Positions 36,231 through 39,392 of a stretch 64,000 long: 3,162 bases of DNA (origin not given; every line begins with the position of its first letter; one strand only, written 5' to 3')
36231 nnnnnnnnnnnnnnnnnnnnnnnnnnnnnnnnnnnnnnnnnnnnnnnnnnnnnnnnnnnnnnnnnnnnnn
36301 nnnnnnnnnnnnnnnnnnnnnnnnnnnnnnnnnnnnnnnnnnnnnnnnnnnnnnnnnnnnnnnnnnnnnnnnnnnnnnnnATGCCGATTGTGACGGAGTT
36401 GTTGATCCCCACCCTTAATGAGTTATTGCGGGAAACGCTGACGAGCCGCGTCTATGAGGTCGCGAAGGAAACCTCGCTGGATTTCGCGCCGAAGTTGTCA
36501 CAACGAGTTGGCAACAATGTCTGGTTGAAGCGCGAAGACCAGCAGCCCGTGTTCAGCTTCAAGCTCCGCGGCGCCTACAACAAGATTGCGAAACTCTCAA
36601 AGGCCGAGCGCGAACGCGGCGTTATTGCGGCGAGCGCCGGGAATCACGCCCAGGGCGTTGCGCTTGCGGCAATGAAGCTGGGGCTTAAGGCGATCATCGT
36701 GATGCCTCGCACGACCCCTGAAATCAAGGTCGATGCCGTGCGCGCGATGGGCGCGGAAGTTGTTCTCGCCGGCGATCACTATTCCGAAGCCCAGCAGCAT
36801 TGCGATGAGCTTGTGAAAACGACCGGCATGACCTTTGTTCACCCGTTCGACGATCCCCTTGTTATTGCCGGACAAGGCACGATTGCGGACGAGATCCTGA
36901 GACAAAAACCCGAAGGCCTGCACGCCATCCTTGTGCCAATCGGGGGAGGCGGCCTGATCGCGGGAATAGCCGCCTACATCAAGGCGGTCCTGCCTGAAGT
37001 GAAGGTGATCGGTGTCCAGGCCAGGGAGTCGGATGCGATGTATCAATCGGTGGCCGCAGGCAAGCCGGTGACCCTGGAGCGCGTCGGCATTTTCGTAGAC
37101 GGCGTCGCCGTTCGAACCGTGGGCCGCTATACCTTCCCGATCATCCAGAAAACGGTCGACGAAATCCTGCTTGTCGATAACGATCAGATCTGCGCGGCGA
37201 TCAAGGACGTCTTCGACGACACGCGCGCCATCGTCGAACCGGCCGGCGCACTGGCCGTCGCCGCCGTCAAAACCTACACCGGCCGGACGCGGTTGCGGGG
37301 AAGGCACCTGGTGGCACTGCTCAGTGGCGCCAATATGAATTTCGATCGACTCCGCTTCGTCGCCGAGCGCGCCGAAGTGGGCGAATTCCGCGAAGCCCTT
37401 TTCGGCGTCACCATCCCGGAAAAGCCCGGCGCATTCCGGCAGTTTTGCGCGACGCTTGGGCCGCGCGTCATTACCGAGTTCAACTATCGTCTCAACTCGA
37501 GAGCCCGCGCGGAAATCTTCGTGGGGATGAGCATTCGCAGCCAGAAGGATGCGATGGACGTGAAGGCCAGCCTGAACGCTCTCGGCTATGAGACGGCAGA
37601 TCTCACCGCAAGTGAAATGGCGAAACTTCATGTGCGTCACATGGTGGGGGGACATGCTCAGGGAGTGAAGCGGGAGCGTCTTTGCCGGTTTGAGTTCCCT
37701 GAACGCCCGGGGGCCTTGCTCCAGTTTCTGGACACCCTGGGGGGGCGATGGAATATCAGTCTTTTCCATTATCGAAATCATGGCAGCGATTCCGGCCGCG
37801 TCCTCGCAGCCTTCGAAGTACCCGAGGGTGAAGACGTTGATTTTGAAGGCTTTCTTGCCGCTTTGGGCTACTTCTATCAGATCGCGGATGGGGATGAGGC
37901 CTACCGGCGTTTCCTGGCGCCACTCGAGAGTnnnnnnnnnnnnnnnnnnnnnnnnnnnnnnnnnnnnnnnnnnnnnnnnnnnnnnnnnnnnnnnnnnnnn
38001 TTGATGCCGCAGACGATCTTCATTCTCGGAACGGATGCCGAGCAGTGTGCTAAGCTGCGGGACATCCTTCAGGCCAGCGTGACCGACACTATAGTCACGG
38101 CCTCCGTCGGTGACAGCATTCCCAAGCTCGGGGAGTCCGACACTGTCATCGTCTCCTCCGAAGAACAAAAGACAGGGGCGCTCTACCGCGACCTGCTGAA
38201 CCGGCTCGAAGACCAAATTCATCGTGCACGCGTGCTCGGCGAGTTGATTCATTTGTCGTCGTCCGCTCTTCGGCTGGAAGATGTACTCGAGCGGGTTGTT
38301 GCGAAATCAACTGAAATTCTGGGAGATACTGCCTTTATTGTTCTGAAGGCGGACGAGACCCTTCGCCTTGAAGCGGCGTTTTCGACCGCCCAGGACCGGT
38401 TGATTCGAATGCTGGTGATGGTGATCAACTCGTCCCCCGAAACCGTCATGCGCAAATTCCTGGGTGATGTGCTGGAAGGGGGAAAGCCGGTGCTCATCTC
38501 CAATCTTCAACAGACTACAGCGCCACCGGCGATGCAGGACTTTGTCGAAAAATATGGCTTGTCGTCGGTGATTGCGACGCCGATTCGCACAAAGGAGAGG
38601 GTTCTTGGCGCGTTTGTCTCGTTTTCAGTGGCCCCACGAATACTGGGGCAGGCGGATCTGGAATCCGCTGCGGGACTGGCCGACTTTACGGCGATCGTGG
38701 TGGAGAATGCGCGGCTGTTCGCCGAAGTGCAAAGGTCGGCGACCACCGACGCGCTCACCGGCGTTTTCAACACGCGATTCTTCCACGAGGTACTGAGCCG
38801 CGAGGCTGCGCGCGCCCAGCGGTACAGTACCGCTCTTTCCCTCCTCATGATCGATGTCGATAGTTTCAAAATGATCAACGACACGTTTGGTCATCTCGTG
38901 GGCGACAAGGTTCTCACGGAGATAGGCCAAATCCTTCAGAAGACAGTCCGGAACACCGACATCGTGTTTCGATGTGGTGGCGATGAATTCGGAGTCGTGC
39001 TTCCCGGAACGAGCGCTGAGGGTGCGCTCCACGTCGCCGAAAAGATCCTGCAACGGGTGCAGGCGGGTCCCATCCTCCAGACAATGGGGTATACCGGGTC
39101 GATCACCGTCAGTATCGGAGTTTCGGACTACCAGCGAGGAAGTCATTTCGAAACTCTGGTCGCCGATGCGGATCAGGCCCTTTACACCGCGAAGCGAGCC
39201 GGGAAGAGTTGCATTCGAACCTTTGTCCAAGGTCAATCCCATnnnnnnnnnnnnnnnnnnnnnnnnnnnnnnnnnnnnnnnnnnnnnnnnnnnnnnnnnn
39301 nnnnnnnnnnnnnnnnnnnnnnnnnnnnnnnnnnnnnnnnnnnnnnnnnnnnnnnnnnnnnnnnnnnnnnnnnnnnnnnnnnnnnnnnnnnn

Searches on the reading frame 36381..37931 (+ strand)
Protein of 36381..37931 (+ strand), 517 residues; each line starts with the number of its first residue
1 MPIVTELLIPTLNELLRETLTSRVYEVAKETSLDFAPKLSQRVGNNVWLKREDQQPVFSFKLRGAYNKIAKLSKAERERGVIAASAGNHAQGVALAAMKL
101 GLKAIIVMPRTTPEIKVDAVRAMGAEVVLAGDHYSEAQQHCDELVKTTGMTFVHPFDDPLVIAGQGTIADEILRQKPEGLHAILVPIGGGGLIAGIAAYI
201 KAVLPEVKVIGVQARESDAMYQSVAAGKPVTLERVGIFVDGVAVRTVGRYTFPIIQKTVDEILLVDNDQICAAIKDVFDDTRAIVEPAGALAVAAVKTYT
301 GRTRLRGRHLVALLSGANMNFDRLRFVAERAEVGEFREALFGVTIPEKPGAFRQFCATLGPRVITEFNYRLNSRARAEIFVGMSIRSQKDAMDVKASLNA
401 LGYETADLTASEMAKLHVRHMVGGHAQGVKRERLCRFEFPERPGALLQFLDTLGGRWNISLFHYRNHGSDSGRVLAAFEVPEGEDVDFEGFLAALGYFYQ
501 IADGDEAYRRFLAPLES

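Call 29: search_protein_families(library=pfam, proteins=[window:36381-37931:+], max_evalue=0.001)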
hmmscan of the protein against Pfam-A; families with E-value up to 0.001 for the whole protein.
window:36381-37931:+ (517 aa): 2 families
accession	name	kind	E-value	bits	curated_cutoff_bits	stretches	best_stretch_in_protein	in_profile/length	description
PF00291.31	PALP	-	4.9e-84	282.6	35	1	30-316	7-295/295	Pyridoxal-phosphate dependent enzyme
PF00585.24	Thr_dehydrat_C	-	1.4e-48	163.1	27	2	427-512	5-91/91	C-terminal regulatory domain of Threonine dehydratase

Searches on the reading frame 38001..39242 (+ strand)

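Call 29: search_protein_families(library=pfam, proteins=[window:38001-39242:+], max_evalue=0.001)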
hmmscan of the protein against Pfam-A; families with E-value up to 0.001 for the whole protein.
window:38001-39242:+ (414 aa): 4 families
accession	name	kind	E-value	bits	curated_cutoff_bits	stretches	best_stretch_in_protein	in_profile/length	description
PF00990.26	GGDEF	-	5.3e-47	160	23.8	1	247-403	1-160/161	Diguanylate cyclase, GGDEF domain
PF13185.12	GAF_2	-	3.1e-08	34.4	28.6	1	90-235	2-136/136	GAF domain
PF01590.32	GAF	-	1e-07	33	22.4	1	92-233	2-132/133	GAF domain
PF13492.12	GAF_3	-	0.00026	21.8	27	0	92-236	2-129/129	GAF domain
